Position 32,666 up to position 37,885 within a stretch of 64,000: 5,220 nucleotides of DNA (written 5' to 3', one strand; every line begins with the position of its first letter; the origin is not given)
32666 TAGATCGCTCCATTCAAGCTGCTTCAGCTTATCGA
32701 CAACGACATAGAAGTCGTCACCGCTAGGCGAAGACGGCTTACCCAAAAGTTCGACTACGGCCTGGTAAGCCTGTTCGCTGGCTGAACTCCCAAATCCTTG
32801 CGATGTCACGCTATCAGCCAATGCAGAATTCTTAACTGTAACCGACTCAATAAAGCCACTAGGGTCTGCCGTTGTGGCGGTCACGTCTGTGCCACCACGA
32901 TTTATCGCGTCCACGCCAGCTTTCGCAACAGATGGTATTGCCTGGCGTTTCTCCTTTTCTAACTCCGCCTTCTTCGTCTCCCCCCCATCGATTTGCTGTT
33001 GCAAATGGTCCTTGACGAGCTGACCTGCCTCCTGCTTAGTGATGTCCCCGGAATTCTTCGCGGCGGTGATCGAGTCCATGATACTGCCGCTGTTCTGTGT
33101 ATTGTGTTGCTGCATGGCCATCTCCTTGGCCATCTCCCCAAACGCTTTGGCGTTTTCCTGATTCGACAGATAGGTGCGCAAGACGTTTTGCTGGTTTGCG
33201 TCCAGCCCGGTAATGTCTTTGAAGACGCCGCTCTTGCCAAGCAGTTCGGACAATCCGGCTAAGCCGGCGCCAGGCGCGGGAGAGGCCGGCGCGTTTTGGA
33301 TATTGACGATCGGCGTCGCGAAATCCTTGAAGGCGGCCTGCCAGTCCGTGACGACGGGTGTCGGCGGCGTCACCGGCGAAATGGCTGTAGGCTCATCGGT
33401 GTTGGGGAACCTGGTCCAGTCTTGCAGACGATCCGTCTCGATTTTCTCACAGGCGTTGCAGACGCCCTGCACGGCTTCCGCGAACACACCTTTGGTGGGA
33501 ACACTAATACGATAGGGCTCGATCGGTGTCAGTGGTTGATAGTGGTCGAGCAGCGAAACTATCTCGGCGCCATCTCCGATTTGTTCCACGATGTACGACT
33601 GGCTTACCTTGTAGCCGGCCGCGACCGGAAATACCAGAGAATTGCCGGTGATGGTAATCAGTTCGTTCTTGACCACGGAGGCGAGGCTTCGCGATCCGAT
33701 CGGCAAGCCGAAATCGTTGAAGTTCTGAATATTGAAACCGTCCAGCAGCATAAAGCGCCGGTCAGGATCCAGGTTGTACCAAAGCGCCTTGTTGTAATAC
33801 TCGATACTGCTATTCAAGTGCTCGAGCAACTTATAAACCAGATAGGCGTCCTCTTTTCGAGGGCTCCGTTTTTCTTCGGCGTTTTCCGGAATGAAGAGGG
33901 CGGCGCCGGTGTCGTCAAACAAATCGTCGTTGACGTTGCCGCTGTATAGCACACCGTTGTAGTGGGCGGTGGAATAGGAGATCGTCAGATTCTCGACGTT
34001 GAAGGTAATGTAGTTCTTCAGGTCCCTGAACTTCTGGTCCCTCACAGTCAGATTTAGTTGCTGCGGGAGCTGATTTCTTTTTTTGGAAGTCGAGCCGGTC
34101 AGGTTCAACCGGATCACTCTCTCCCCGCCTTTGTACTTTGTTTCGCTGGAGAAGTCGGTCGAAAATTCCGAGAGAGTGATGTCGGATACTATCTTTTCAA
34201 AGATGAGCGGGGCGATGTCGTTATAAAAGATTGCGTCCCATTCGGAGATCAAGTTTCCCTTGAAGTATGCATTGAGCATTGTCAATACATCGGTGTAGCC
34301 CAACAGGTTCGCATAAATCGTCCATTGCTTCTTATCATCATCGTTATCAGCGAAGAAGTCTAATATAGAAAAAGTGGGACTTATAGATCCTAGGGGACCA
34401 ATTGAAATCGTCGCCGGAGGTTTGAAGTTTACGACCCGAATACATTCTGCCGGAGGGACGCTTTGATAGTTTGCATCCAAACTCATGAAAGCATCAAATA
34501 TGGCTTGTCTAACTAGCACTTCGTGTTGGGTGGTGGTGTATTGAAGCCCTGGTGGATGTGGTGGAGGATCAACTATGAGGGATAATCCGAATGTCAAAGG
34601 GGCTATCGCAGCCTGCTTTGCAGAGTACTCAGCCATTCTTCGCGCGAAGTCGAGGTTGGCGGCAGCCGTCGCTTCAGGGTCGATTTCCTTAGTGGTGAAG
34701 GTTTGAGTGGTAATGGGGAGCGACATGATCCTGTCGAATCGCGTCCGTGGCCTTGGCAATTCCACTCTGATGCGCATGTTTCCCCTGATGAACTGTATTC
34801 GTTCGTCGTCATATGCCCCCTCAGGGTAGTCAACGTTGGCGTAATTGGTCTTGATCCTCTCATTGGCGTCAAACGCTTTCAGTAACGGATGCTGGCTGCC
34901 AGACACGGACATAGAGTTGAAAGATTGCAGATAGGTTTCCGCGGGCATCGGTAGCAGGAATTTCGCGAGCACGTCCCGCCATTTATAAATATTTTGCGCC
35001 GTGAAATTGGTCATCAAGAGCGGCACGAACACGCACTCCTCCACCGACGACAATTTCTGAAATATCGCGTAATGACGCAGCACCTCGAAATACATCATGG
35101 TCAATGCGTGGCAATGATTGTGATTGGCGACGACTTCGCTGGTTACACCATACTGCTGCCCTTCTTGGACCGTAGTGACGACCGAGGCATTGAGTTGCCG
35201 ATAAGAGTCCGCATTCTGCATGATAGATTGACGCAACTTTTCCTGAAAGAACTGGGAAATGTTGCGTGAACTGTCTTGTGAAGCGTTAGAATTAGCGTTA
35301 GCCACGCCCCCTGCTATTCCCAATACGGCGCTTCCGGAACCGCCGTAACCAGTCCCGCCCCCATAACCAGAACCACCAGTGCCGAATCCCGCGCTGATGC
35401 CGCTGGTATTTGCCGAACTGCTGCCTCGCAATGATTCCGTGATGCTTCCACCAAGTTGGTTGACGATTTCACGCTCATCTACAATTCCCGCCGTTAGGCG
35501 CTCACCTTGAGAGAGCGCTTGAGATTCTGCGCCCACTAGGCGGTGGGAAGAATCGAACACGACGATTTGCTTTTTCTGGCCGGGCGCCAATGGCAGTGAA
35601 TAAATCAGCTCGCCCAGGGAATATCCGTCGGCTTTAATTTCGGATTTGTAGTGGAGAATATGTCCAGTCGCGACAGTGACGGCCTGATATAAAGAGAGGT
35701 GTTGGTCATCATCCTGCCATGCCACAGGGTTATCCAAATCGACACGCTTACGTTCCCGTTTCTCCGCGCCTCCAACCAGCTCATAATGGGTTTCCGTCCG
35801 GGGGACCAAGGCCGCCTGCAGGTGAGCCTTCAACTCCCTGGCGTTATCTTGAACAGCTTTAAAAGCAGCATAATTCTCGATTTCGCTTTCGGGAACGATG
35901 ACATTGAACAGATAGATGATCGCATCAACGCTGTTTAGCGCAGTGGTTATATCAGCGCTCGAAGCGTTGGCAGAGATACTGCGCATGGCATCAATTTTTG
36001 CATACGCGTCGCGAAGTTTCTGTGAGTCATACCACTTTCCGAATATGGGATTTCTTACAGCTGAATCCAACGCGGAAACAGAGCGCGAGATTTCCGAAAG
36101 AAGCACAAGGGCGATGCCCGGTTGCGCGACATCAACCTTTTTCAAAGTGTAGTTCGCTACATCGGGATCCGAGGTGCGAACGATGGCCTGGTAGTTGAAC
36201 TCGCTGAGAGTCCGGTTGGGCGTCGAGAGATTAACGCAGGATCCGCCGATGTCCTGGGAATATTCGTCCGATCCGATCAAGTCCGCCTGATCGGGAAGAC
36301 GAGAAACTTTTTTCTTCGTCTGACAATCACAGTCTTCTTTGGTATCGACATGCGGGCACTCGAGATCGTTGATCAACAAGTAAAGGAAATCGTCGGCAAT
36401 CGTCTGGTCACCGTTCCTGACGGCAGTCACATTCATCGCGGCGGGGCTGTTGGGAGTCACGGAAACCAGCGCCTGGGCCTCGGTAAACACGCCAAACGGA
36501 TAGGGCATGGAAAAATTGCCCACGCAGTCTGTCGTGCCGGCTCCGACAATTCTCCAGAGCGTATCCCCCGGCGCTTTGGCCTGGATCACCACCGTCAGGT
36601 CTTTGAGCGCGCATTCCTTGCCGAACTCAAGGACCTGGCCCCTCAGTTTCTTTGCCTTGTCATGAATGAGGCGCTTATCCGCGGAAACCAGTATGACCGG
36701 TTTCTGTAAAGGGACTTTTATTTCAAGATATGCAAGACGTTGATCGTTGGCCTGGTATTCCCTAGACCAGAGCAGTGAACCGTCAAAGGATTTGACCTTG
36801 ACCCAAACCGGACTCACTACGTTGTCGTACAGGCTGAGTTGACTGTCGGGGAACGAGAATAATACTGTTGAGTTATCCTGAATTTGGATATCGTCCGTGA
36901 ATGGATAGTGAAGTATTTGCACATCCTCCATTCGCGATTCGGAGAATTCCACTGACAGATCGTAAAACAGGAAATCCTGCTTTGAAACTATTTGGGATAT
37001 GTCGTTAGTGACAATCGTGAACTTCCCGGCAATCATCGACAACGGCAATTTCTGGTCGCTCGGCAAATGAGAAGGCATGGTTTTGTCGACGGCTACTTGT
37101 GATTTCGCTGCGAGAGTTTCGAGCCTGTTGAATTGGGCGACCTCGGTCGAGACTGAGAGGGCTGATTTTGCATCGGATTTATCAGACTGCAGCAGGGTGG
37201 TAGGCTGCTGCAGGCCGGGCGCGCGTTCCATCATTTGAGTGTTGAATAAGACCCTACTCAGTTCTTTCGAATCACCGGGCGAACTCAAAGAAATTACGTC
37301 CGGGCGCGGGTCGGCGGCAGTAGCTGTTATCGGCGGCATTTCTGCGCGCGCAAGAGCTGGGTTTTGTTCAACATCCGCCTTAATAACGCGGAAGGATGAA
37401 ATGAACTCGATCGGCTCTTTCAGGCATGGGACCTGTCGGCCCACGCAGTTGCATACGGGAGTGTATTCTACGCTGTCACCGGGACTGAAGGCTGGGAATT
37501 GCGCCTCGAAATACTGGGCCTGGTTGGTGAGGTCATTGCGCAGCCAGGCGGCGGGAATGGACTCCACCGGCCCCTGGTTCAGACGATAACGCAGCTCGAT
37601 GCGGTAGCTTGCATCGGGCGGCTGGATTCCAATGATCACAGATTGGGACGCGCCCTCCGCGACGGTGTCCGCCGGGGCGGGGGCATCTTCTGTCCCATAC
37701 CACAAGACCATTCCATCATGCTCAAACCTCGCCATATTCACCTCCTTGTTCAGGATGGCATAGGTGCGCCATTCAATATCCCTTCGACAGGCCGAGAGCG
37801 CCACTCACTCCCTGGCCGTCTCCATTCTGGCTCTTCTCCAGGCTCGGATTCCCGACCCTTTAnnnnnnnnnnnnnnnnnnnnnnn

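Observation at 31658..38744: Encapsulin shell gene in a two-gene operon with an uncharacterised cytoplasmic protein of about 2,025 aa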

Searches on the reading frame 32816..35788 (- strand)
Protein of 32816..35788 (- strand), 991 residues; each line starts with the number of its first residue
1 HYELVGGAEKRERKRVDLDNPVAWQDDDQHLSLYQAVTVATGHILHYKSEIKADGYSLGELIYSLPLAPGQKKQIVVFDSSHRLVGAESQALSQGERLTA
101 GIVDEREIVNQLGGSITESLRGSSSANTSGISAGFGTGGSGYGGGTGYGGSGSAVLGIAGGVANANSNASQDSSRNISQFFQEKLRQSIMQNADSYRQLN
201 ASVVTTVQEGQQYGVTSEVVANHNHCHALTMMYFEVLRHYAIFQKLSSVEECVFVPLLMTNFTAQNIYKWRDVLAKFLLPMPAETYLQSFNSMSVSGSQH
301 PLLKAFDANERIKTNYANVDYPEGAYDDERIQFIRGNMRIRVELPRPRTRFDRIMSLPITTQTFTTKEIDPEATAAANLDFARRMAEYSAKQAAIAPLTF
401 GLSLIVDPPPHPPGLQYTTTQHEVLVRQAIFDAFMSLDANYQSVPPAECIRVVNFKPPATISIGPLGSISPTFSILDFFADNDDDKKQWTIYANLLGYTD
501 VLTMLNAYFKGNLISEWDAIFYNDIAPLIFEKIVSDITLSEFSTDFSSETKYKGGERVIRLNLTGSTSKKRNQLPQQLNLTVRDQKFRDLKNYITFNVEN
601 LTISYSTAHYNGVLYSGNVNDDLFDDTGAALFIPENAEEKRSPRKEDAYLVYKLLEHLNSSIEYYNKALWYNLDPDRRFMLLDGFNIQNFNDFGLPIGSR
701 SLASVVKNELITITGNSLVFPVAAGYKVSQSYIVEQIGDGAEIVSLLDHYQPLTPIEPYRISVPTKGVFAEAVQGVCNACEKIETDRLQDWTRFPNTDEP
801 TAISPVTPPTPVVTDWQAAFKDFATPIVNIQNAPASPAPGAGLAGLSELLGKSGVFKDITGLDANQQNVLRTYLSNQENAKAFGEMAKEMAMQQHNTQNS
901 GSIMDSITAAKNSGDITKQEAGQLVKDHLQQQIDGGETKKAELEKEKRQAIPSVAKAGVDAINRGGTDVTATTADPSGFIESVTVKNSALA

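Call 101: search_dna_similar(query=window:32816-35788:-, collection=phages, mode=protein, max_rows=10)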
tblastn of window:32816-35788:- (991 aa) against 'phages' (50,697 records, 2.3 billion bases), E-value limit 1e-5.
Records with a match: 1; places in all: 1; records where one place covers at least 80% of the query: 0.
Best place of each record, by identity: <60% 1.
By first word of the organism name: Bacteriophage 1.
By host as written in the record: - 1.
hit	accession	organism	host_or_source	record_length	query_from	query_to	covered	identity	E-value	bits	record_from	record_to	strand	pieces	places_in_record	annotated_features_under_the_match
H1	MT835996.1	Bacteriophage sp.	human fecal samples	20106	11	927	76%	29.7%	1e-33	250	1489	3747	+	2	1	record has no annotation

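Call 102: search_dna_similar(query=window:32816-35788:-, collection=plasmids, mode=protein, max_rows=15)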
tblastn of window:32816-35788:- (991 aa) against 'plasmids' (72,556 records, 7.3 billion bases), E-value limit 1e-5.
Records with a match: 30; places in all: 30; records where one place covers at least 80% of the query: 0.
Best place of each record, by identity: <60% 30.
By first word of the organism name: Streptomyces 18; Ralstonia 3; Ruegeria 2; Novosphingobium 2; Caballeronia 1; Psychrobacter 1; Bacillus 1; Polaromonas 1; Embleya 1.
By predicted mobility (MOB-suite, as given by PLSDB): non-mobilizable 23; mobilizable 6; conjugative 1.
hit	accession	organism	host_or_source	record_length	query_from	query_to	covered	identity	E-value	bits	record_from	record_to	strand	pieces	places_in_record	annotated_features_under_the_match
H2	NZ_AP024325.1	Caballeronia sp. NK8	-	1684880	35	936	74%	30.7%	1e-37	298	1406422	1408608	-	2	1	none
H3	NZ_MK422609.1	Psychrobacter sp. DAB_AL32B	guano of little auks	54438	9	894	64%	28.6%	4e-28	244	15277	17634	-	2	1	OmpA family protein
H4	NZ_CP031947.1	Ruegeria sp. AD91A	-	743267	13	795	40%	30.4%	5e-17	164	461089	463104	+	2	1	hypothetical protein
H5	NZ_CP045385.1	Ruegeria sp. THAF33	pure culture,Surface of a polyethylene ...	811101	13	795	40%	30.2%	3e-16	161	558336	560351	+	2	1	hypothetical protein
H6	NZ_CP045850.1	Streptomyces clavuligerus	pure culture single spore ...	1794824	40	291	25%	28.3%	1e-14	87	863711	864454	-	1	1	none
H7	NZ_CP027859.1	Streptomyces clavuligerus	Cell culture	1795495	40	291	25%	28.3%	1e-14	87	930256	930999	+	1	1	none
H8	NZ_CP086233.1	Streptomyces clavuligerus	whole organism,soil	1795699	40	291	25%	28.3%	1e-14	87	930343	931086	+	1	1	none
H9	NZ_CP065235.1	Streptomyces clavuligerus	cell culture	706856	40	291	25%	28.3%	1e-14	87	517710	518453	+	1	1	hypothetical protein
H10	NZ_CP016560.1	Streptomyces clavuligerus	-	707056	40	291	25%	28.3%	1e-14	87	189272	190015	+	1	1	hypothetical protein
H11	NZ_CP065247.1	Streptomyces clavuligerus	cell culture,lab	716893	40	291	25%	28.3%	1e-14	87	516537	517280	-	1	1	hypothetical protein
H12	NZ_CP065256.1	Streptomyces clavuligerus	cell culture,lab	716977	40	291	25%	28.3%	1e-14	87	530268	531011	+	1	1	hypothetical protein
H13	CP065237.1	Streptomyces clavuligerus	cell culture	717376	40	291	25%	28.3%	1e-14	87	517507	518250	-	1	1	hypothetical protein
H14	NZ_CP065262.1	Streptomyces clavuligerus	cell culture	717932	40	291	25%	28.3%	1e-14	87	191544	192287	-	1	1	hypothetical protein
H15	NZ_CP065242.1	Streptomyces clavuligerus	cell culture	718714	40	291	25%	28.3%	1e-14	87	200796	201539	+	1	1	hypothetical protein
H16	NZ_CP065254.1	Streptomyces clavuligerus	cell culture,lab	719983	40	291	25%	28.3%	1e-14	87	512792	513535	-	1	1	hypothetical protein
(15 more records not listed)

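Call 103: get_annotated_region(hit=H1, flank=20000)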
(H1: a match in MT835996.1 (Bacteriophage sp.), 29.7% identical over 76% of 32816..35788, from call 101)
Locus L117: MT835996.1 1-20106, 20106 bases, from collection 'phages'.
description: UNVERIFIED: Bacteriophage sp. clone scaffold_1163 genomic sequence.
organism: Bacteriophage sp. (NCBI taxid 38018)
taxonomy: Viruses
host: -; source: human fecal samples; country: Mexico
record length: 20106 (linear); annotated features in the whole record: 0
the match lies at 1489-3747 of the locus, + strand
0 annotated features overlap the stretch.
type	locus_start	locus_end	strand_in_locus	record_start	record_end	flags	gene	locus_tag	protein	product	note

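Call 106: search_protein_families(library=pfam, proteins=[L117:322-4701:+, L117:4688-5782:-, L117:7165-9657:-, L117:9771-10790:+, L117:10796-12019:+, L117:12019-13668:+, L117:14365-16740:+, L117:16887-18089:+, L117:18356-19603:+], max_evalue=0.0001)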
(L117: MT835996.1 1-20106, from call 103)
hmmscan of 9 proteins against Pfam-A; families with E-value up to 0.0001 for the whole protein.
L117:322-4701:+ (1459 aa): 1 family
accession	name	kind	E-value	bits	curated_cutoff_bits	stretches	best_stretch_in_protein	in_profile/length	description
PF10030.15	DUF2272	-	7.6e-13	49.1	27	1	1292-1410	36-153/191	Uncharacterized protein conserved in bacteria (DUF2272)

L117:4688-5782:- (364 aa): 0 families

L117:7165-9657:- (830 aa): 0 families

L117:9771-10790:+ (339 aa): 0 families

L117:10796-12019:+ (407 aa): 1 family
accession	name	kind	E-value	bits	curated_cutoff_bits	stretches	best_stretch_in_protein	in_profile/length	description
PF11755.13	DUF3311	-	4.3e-13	49.5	30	1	329-379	1-52/61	Protein of unknown function (DUF3311)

L117:12019-13668:+ (549 aa): 1 family
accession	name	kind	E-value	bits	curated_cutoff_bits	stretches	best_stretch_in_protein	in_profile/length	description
PF00474.23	SSF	-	7.9e-24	84.7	22.8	1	43-441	3-394/406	Sodium:solute symporter family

L117:14365-16740:+ (791 aa): 0 families

L117:16887-18089:+ (400 aa): 0 families

L117:18356-19603:+ (415 aa): 0 families

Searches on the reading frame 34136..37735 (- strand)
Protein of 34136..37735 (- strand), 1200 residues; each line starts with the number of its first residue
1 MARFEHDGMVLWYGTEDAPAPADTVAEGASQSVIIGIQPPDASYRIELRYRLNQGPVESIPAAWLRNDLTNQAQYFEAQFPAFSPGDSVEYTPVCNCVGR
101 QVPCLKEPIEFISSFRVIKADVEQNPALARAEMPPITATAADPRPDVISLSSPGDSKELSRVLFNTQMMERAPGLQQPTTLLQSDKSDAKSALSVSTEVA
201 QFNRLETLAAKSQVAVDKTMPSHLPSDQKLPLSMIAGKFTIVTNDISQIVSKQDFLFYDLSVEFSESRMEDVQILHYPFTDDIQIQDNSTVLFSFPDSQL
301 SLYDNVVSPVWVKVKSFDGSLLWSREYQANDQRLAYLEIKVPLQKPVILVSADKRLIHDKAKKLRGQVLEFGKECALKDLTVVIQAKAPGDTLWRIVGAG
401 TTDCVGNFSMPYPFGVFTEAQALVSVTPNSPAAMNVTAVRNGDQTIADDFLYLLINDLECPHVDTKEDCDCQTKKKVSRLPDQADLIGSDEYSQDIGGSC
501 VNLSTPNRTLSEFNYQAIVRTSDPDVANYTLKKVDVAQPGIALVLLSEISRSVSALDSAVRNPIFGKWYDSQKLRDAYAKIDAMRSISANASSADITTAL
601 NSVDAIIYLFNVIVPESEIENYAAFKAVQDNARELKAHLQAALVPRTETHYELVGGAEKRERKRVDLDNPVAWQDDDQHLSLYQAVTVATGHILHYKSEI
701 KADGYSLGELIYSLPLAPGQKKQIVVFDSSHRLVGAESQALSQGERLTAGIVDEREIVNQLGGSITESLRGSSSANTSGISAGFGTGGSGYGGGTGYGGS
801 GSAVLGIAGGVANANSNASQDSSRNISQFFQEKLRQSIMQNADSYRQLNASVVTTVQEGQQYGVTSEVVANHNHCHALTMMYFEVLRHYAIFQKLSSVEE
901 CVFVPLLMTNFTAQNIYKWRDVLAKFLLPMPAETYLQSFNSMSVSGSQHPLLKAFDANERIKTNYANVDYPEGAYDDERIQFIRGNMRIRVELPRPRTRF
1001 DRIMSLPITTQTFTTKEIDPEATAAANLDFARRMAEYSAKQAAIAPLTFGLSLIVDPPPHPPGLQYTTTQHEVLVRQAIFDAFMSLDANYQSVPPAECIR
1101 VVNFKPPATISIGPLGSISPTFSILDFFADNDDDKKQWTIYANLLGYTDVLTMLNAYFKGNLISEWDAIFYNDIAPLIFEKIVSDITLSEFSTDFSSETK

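Call 58: predict_structure(alignment_id=A2)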
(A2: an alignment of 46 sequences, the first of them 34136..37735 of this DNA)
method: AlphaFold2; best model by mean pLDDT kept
length: 1200 residues; sequences in the alignment: 46
mean_pLDDT: 56.9   pTM: 0.32
mean pLDDT of the five models: 56.9, 56.5, 55.4, 55.2, 53.8
residues with pLDDT >= 90: 140; 70-90: 251; 50-70: 233; < 50: 576
segments of 3 or more residues with pLDDT < 50: 16-30, 69-72, 97-134, 136-231, 298-300, 347-358, 464-527, 662-676, 678-828, 837-839, 841-959, 965-984, 1009-1014, 1051-1053, 1070-1076, 1198-1200
pLDDT, mean of each block of 10 residues (from residue 1): 51 52 44 56 59 65 51 55 54 49 38 42 38 36 27 29 27 29 27 33 36 31 35 78 82 91 80 84 84 70 67 91 89 88 64 41 85 81 92 90 89 90 87 81 74 77 48 40 40 33 31 29 43 66 85 94 90 94 91 91 93 69 87 94 74 55 44 44 36 25 29 29 29 35 41 42 37 37 32 33 31 37 45 51 39 30 28 35 35 31 30 40 35 34 42 43 46 43 53 80 58 54 71 70 55 56 56 50 68 76 68 57 59 86 90 88 87 87 68 53
secondary structure, 60 per line:
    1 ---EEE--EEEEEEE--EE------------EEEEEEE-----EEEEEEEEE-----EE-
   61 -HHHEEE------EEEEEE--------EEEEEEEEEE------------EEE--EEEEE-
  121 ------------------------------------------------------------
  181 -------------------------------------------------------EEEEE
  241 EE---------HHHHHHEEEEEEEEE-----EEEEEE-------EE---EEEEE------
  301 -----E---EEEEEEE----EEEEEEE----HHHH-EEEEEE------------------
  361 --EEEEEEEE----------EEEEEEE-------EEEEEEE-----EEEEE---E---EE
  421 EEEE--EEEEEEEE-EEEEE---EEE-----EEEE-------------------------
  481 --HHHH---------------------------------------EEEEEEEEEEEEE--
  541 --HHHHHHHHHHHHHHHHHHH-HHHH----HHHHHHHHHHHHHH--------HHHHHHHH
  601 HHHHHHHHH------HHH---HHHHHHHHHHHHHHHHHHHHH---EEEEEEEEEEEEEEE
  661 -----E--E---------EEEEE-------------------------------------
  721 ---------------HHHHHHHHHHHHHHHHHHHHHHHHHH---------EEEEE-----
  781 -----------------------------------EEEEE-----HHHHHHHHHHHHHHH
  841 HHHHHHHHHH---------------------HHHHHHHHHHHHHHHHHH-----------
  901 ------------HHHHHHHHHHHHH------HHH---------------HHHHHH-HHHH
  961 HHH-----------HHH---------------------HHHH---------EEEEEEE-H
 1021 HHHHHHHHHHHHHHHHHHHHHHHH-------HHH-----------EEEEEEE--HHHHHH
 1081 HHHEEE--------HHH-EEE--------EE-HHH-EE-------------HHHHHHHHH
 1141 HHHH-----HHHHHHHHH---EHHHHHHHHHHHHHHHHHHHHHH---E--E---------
elements in order (helices of 4 or more, strands of 3 or more residues): E4-6 E9-15 E32-38 E44-52 E65-67 E74-79 E88-97 E110-112 E115-119 E236-242 H252-257 E258-266 E272-277 E290-294 E310-316 E321-327 H332-335 E337-342 E363-370 E381-387 E395-401 E407-411 E419-424 E427-434 E436-440 E444-446 E452-455 H483-486 E526-538 H543-561 H563-566 H571-584 H593-609 H622-642 E646-660 E679-683 H736-761 E771-775 E816-820 H826-850 H872-889 H913-925 H950-955 H957-963 H999-1002 E1012-1018 H1020-1044 E1066-1072 H1075-1083 E1084-1086 E1099-1101 H1132-1144 H1150-1158 H1163-1184

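Call 62: fold_search(model_id=the predicted structure, library=pdb)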
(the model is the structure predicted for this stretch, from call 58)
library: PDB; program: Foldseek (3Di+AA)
matches with E <= 10: 1319; with E <= 0.001: 1
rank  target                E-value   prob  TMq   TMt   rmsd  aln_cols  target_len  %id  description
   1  2ha1_MODEL_1_A        4.6e-04  0.98  0.06  0.27  22.2       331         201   13  Complex of the first and second type III domains of human Fibronectin in solution (released 2007-04-10)
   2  8u18_A                3.2e-03  0.51  0.06  0.15  24.4       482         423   10  Cryo-EM structure of murine Thrombopoietin receptor ectodomain in complex with Tpo (released 2024-02-07)
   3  1zlg                  3.5e-03  0.35  0.07  0.10  31.6       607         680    7  Solution structure of the extracellular matrix protein anosmin-1 (released 2006-05-09)
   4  8u18_B                4.2e-03  0.44  0.06  0.14  25.0       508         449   10  Cryo-EM structure of murine Thrombopoietin receptor ectodomain in complex with Tpo (released 2024-02-07)
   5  3iwv_D                1.2e-02  1.00  0.06  0.52   3.7       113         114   14  Crystal structure of Y116T mutant of 5-HYDROXYISOURATE HYDROLASE (TRP) (released 2010-09-01)
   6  5ek8                  1.2e-02  1.00  0.06  0.11  12.7       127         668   19  Crystal structure of a 9R-lipoxygenase from Cyanothece PCC8801 at 2.7 Angstroms (released 2015-12-23)
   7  4p4k_B                1.2e-02  0.99  0.06  0.29   6.3       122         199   12  Structural Basis of Chronic Beryllium Disease: Bridging the Gap Between allergic hypersensitivity and auto immunity (released 2014-07-16)
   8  3iwu_A                1.5e-02  1.00  0.06  0.51   3.7       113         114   13  Crystal structure of Y116T/I16A double mutant of 5-hydroxyisourate hydrolase (released 2010-09-01)
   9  4rdb                  1.5e-02  0.47  0.06  0.19  18.5       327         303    8  Crystal structure of an immunoreactive 32 kDa antigen PG49 (PG_0181) from Porphyromonas gingivalis W83 at 1.45 A resolut (released 2014-12-03)
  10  3uc2_B                2.0e-02  0.99  0.07  0.46   7.1       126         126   12  Crystal structure of a DUF4426 family protein (PA0388) from Pseudomonas aeruginosa PAO1 at 2.09 A resolution (released 2011-11-23)
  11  3r4r_A                2.0e-02  0.44  0.06  0.20  18.5       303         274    8  Crystal structure of a fimbrial assembly protein (BDI_3522) from Parabacteroides distasonis ATCC 8503 at 2.38 A resolu (released 2011-03-30)
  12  5f7u_A                2.1e-02  1.00  0.07  0.08   3.3       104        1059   18  Cycloalternan-forming enzyme from Listeria monocytogenes in complex with pentasaccharide substrate (released 2016-09-21)
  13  2h6u_A                2.2e-02  1.00  0.06  0.53   3.7       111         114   14  Crystal structure of 5-hydroxyisourate hydrolase (formerly known as TRP, transthyretin related protein) (released 2006-10-31)
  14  3q1e_A                2.7e-02  1.00  0.04  0.38   3.8        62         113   19  Crystal structure of Y116T/I16A double mutant of 5-hydroxyisourate hydrolase in complex with T4 (released 2011-05-04)
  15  2h1x_A                2.9e-02  1.00  0.06  0.52   3.8       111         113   14  Crystal structure of 5-hydroxyisourate Hydrolase (formerly known as TRP, Transthyretin Related Protein) (released 2006-10-31)
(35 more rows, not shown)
